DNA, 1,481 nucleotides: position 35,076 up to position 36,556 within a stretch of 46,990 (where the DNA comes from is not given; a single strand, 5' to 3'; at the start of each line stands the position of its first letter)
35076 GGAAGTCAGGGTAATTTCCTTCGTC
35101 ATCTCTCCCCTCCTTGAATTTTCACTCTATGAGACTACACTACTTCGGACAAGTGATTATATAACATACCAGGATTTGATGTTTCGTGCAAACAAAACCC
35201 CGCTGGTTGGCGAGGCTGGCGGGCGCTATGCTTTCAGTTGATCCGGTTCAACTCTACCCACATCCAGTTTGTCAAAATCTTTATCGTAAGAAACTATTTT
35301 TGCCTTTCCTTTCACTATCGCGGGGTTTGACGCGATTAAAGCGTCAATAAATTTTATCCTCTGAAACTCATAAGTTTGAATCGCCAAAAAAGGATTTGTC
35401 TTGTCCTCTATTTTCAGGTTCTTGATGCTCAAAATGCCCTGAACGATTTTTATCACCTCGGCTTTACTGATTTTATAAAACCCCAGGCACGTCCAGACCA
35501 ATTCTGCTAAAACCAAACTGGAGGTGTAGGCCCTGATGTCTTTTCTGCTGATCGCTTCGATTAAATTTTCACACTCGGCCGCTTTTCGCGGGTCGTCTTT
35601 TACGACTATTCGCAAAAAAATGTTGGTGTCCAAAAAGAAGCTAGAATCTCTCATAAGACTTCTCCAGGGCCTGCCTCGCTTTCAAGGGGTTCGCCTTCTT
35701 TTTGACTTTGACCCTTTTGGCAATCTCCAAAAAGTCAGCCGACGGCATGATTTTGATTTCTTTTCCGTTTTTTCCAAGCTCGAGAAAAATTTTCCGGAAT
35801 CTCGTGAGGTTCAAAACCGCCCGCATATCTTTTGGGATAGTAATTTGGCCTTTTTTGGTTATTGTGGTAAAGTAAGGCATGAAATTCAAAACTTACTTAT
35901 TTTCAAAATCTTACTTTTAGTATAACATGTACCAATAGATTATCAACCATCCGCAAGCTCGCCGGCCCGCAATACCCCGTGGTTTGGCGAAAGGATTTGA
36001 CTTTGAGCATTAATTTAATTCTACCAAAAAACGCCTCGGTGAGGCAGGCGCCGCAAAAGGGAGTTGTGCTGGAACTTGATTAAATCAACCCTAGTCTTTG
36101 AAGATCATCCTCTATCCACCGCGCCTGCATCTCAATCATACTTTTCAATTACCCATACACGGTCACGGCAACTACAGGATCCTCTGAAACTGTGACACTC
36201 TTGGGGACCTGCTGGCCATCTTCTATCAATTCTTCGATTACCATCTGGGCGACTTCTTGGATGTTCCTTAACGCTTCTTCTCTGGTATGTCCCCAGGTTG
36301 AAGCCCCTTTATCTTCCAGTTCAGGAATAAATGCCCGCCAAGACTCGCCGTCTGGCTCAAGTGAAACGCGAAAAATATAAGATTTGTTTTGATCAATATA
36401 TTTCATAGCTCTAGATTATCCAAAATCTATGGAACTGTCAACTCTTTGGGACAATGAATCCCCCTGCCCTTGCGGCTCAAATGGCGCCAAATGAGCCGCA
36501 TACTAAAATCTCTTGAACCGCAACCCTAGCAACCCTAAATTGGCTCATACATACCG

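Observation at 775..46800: Window-wide spread of GC-rich nested palindromes that supply start regions, stop codons and internal loops of genes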

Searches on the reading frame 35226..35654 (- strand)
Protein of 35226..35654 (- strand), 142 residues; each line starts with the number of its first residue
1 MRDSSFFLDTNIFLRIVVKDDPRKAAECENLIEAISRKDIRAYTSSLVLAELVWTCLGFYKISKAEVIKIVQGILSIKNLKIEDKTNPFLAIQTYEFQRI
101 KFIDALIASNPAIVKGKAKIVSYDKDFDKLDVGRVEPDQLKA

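Call 42: search_protein_families(library=pfam, proteins=[window:35226-35654:-], max_evalue=0.01)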
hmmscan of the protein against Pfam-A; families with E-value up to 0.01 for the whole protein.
window:35226-35654:- (142 aa): 3 families
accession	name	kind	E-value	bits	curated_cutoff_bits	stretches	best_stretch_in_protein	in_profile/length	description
PF01850.27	PIN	-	8.9e-12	46.1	23.6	1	7-131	2-118/120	PIN domain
PF13470.12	PIN_3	-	0.00045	21.5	27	1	7-54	3-48/115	PIN domain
PF16289.11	PIN_12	-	0.00093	20.1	32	1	7-56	2-49/172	PIN domain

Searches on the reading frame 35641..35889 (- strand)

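Call 42: search_protein_families(library=pfam, proteins=[window:35641-35889:-], max_evalue=0.01)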
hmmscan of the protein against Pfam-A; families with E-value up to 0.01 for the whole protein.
window:35641-35889:- (82 aa): 2 families
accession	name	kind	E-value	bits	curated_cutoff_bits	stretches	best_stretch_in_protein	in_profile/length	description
PF04014.23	MazE_antitoxin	-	5.3e-06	26.7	24.7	1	8-50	2-43/48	Antidote-toxin recognition MazE, bacterial antitoxin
PF15937.10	PrlF_antitoxin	-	0.0012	19.4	32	1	8-43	2-37/99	prlF antitoxin for toxin YhaV_toxin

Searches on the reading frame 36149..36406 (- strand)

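Call 42: search_protein_families(library=pfam, proteins=[window:36149-36406:-], max_evalue=0.01)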
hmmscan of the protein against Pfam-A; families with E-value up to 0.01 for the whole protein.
window:36149-36406:- (85 aa): 1 family
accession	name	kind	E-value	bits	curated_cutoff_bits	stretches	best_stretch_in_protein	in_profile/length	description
PF15919.11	HicB_lk_antitox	-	4.9e-07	30.4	27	1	19-74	8-62/123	HicB_like antitoxin of bacterial toxin-antitoxin system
